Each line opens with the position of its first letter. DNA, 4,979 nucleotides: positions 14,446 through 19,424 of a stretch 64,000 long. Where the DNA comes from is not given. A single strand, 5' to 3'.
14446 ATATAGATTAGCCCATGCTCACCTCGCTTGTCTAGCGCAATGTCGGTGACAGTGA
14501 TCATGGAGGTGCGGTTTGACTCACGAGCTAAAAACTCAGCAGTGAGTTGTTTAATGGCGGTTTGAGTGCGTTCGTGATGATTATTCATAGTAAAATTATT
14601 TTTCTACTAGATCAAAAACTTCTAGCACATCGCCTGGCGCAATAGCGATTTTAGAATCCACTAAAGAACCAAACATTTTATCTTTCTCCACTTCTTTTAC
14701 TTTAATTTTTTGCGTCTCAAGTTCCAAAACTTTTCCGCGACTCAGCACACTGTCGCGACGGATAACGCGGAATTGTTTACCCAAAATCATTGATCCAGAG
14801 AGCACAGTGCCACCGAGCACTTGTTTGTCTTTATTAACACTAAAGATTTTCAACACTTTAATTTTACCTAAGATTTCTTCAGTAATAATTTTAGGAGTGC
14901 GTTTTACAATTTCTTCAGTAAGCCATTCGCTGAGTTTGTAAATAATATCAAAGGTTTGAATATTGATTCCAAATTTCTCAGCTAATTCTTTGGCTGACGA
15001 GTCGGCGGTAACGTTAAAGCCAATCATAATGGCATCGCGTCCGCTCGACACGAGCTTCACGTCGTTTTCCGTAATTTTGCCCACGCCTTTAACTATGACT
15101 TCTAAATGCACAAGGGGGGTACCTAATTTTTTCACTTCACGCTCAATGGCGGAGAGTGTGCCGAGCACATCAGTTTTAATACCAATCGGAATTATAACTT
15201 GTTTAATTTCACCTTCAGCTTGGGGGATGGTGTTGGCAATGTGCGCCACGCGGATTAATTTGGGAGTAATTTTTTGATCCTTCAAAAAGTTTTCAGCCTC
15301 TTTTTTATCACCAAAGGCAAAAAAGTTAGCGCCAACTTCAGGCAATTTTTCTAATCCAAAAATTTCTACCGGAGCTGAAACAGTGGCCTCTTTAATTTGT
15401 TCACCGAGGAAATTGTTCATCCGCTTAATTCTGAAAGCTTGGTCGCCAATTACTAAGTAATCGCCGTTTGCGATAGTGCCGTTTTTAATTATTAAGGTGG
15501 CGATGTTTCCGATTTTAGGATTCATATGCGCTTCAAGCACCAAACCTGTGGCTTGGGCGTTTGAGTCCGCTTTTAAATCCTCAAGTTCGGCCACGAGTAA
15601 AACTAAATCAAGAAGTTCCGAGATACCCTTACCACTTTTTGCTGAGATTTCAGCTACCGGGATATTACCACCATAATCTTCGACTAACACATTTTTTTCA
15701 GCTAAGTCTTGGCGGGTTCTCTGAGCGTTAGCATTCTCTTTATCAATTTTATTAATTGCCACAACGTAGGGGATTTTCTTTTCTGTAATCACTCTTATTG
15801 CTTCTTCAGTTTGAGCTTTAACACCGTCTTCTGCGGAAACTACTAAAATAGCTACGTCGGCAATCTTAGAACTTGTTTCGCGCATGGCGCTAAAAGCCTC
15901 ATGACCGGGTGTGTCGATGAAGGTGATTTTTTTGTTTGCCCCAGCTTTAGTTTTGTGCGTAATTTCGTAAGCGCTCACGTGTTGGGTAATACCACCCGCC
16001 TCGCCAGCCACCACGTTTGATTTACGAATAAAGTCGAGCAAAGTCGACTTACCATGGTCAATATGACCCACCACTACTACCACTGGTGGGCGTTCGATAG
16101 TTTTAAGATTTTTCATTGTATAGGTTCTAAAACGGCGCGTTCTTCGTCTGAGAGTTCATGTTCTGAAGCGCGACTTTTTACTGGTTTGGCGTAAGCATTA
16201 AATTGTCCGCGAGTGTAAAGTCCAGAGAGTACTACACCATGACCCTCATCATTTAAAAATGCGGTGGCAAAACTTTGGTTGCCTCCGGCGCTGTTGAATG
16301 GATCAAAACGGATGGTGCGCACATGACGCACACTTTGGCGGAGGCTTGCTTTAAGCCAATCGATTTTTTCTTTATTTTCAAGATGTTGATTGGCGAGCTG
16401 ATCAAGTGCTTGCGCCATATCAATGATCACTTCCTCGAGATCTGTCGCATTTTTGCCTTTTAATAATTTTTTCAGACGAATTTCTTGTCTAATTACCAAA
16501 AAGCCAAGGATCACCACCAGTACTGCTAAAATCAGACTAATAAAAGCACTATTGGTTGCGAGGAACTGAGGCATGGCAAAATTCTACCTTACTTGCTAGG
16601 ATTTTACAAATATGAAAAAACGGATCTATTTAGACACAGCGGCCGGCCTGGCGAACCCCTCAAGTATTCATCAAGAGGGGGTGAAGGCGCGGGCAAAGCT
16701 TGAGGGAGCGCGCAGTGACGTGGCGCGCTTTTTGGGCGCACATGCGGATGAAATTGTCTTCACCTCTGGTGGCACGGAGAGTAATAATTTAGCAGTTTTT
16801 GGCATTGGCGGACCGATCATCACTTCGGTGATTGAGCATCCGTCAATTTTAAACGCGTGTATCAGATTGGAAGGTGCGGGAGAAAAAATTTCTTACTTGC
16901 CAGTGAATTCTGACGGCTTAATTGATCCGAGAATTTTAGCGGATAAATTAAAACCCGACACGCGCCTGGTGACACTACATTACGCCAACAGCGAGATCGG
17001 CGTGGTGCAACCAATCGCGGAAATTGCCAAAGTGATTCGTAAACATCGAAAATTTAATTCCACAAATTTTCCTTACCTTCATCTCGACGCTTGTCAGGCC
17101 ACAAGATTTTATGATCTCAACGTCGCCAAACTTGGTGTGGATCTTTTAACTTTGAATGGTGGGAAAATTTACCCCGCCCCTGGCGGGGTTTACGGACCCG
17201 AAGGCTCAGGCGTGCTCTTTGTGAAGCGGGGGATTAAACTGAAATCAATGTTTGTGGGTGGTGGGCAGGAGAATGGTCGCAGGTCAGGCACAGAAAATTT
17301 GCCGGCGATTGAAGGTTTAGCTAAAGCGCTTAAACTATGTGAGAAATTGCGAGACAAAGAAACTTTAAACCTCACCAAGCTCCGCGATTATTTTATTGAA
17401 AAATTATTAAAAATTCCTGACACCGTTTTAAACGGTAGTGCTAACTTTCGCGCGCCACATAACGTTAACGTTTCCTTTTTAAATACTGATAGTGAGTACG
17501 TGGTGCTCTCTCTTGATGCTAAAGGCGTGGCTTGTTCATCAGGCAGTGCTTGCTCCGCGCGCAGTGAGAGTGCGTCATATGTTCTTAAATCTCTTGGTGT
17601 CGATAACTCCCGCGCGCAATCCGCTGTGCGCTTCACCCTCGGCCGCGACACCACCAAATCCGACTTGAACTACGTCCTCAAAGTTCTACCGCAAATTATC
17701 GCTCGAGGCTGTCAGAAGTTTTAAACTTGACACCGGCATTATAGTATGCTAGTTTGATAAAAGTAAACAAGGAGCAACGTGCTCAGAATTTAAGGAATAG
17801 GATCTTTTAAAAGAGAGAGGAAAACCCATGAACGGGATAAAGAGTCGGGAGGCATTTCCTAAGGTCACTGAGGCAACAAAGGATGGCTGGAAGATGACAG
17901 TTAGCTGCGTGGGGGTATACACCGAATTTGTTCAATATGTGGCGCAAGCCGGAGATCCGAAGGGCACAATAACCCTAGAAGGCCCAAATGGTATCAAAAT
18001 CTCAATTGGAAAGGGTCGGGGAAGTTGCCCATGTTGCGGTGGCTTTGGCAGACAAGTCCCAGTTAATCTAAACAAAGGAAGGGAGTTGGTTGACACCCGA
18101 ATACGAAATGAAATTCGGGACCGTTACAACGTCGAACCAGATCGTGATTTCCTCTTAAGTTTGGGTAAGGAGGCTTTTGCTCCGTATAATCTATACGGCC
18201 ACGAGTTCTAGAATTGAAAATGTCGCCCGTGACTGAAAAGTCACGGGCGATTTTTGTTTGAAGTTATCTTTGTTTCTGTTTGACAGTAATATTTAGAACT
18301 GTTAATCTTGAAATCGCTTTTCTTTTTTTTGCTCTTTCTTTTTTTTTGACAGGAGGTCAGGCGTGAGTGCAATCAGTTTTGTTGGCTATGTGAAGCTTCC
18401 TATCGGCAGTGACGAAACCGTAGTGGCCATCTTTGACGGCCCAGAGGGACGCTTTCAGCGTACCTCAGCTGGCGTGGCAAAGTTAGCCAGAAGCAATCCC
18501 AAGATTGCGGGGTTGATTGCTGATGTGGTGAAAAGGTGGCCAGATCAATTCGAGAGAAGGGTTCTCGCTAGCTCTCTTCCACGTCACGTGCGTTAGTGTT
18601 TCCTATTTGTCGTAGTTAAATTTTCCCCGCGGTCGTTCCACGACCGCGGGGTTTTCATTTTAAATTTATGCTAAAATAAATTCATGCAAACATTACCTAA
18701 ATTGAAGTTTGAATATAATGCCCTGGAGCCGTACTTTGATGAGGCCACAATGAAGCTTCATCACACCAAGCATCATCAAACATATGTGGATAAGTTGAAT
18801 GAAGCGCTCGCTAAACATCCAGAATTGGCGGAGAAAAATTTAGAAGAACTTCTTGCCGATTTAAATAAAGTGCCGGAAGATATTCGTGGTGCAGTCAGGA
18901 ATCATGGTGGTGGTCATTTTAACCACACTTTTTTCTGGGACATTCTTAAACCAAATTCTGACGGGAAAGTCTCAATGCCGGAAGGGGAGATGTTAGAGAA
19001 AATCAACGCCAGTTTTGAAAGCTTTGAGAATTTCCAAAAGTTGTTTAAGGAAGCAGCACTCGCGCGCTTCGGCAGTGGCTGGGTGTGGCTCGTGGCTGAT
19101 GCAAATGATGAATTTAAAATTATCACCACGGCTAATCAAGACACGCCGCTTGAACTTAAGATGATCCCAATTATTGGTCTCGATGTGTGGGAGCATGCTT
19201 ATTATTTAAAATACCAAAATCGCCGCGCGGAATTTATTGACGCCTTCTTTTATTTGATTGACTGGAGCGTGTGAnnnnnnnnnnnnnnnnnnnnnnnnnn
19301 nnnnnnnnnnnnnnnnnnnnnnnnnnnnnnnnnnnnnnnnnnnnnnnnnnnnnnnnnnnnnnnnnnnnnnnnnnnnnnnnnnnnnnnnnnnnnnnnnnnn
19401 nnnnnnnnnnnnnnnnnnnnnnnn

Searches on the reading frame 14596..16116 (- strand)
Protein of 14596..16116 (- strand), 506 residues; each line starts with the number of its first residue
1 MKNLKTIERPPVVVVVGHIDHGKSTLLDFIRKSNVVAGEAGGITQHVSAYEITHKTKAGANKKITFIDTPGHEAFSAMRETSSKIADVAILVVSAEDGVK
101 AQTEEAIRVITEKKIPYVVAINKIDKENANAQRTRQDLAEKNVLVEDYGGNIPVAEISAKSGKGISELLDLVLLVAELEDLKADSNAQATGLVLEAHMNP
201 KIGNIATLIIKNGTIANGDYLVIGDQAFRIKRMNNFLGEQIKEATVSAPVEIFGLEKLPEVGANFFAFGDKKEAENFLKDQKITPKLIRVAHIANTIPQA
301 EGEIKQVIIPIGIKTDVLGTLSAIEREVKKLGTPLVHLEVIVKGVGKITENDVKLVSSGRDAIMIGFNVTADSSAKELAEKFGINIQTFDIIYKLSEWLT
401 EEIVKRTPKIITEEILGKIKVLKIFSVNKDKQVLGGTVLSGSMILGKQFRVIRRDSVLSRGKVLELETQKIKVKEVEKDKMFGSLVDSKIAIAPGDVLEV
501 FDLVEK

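Call 6: search_protein_families(library=pfam, proteins=[window:14596-16116:-], max_evalue=0.001)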
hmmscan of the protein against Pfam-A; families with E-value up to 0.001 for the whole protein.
window:14596-16116:- (506 aa): 11 families
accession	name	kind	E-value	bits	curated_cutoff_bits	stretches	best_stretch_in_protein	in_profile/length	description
PF00009.33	GTP_EFTU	-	5.5e-37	127.6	26.5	1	12-173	5-183/188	Elongation factor Tu GTP binding domain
PF11987.13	IF-2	-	2.6e-25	89.1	27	1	301-397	21-114/117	Translation-initiation factor 2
PF22042.2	EF-G_D2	-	1.5e-15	57.5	27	1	189-266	2-82/84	Elongation factor G domain 2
PF01926.29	MMR_HSR1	-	1.2e-13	51.6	21.9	1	13-123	2-113/113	50S ribosome-binding GTPase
PF00071.28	Ras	-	2.4e-08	34.1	21.6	1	13-171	2-155/162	Ras family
PF08477.19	Roc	-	1.5e-06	28.9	27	1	13-125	2-119/119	Ras of Complex, Roc, domain of DAPkinase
PF02421.24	FeoB_N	-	3.8e-06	27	27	1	13-170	3-154/156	Ferrous iron transport protein B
PF00350.29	Dynamin_N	-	1.2e-05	25.9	27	0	13-45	1-33/168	Dynamin family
PF03193.22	RsgA_GTPase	-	1.8e-05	25.1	30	0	87-170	24-102/174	RsgA GTPase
PF00025.27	Arf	-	8.6e-05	22.5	22.3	1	3-171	7-169/174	ADP-ribosylation factor family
PF09439.16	SRPRB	-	0.00077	19.3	25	0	11-141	4-136/178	Signal recognition particle receptor beta subunit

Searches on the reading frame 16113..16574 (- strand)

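Call 6: search_protein_families(library=pfam, proteins=[window:16113-16574:-], max_evalue=0.001)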
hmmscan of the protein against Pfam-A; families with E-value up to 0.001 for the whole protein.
window:16113-16574:- (153 aa): 1 family
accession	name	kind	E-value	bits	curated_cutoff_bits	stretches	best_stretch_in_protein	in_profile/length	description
PF14584.11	DUF4446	-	2.2e-33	115.8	27.4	1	9-150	6-147/150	Protein of unknown function (DUF4446)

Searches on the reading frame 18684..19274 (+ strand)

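Call 6: search_protein_families(library=pfam, proteins=[window:18684-19274:+], max_evalue=0.001)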
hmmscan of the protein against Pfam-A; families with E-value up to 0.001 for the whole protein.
window:18684-19274:+ (196 aa): 2 families
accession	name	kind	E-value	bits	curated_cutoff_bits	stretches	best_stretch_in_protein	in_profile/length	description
PF02777.23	Sod_Fe_C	-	1.1e-37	128.6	20.9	1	99-195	1-97/102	Iron/manganese superoxide dismutases, C-terminal domain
PF00081.27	Sod_Fe_N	-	1.3e-27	96.5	27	1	3-88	3-81/82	Iron/manganese superoxide dismutases, alpha-hairpin domain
